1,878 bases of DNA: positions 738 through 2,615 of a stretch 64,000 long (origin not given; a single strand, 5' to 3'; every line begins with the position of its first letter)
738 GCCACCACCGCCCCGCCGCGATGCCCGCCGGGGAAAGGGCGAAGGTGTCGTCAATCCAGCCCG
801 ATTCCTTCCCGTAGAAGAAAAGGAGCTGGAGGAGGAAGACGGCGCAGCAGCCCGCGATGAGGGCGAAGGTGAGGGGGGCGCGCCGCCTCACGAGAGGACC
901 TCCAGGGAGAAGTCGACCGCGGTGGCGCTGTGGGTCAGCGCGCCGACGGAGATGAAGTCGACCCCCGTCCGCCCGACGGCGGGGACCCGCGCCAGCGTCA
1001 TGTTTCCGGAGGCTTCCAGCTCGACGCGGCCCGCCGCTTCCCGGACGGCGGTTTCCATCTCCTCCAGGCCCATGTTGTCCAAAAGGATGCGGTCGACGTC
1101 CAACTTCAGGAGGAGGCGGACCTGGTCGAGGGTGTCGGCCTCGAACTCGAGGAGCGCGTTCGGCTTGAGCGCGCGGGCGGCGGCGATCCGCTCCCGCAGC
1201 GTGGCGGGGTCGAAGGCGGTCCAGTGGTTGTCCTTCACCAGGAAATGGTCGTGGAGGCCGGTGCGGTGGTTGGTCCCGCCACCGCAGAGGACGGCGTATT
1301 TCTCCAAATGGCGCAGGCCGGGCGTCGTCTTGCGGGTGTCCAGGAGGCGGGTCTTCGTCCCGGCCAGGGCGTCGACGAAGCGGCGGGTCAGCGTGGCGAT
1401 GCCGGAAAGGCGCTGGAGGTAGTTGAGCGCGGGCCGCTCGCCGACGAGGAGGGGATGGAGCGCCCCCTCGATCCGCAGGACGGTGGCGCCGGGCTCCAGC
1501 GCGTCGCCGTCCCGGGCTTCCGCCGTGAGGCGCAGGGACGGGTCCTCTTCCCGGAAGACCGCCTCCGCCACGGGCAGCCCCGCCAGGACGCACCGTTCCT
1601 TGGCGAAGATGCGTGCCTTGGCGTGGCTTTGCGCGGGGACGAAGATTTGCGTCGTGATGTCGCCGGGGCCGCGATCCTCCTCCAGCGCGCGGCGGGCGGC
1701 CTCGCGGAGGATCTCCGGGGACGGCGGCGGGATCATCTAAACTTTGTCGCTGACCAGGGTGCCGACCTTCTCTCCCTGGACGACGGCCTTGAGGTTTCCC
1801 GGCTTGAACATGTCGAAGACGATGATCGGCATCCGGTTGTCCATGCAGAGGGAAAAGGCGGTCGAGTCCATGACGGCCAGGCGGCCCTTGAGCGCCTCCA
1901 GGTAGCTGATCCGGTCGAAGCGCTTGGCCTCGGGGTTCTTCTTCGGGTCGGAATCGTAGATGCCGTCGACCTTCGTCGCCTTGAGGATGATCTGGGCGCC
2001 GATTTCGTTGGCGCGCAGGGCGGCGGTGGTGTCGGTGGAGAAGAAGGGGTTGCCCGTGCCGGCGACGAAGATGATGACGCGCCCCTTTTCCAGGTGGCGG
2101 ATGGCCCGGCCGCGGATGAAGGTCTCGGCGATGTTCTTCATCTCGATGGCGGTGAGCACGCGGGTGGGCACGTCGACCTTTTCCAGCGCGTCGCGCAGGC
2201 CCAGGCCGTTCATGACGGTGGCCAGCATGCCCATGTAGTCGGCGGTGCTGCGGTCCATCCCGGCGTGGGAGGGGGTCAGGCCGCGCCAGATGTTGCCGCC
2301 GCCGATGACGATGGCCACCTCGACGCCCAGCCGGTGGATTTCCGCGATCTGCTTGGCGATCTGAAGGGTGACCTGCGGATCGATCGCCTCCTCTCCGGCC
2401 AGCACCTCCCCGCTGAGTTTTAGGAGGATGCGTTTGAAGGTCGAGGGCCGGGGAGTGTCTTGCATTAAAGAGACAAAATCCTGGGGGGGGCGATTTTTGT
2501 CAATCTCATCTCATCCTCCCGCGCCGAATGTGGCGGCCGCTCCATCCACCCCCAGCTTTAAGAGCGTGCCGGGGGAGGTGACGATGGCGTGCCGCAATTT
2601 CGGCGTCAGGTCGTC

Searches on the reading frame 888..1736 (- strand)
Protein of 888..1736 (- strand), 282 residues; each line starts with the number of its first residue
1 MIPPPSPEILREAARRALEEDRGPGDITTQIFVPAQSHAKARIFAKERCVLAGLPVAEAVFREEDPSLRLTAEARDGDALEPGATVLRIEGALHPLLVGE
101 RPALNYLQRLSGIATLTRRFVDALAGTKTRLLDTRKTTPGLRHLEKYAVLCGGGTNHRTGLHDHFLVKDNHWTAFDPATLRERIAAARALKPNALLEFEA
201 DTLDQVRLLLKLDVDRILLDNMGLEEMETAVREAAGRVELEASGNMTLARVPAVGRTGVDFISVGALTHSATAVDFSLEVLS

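Call 28: search_protein_families(library=pfam, proteins=[window:888-1736:-], max_evalue=0.00001)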
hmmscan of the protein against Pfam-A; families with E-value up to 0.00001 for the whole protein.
window:888-1736:- (282 aa): 2 families
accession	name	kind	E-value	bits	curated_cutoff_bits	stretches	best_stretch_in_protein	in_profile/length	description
PF01729.25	QRPTase_C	-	3.4e-51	173.8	23.1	1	113-279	1-169/169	Quinolinate phosphoribosyl transferase, C-terminal domain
PF02749.22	QRPTase_N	-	7.9e-22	77.7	27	1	26-111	1-82/82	Quinolinate phosphoribosyl transferase, N-terminal domain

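Call 70: find_encoding_contigs(protein=window:891-1736:-, flank=10000, max_places=3)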
Protein window:891-1736:- (282 aa): 1 contig read that carries it; 1 place shown.
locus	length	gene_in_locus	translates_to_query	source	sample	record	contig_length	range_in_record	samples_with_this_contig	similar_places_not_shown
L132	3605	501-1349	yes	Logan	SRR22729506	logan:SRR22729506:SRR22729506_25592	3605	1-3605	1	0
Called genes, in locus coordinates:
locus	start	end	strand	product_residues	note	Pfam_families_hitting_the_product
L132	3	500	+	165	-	?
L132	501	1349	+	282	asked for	PF02749:QRPTase_N, PF01729:QRPTase_C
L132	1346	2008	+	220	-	PF01694:Rhomboid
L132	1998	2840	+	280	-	PF00288:GHMP_kinases_N, PF08544:GHMP_kinases_C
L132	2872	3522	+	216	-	PF02666:PS_Dcarbxylase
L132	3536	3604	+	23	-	?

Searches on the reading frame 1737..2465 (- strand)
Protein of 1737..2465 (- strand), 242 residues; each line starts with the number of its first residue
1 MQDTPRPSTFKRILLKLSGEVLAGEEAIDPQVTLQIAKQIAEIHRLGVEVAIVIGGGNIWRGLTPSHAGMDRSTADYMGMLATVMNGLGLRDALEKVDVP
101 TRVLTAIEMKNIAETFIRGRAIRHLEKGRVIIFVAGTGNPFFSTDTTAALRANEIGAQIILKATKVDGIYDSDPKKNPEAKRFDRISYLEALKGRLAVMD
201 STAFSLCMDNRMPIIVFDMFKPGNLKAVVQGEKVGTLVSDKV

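Call 28: search_protein_families(library=pfam, proteins=[window:1737-2465:-], max_evalue=0.00001)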
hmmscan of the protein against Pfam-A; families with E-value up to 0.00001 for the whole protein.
window:1737-2465:- (242 aa): 1 family
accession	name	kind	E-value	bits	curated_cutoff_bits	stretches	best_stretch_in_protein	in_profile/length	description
PF00696.33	AA_kinase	-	1.4e-36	126.8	24.9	1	11-218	1-234/234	Amino acid kinase family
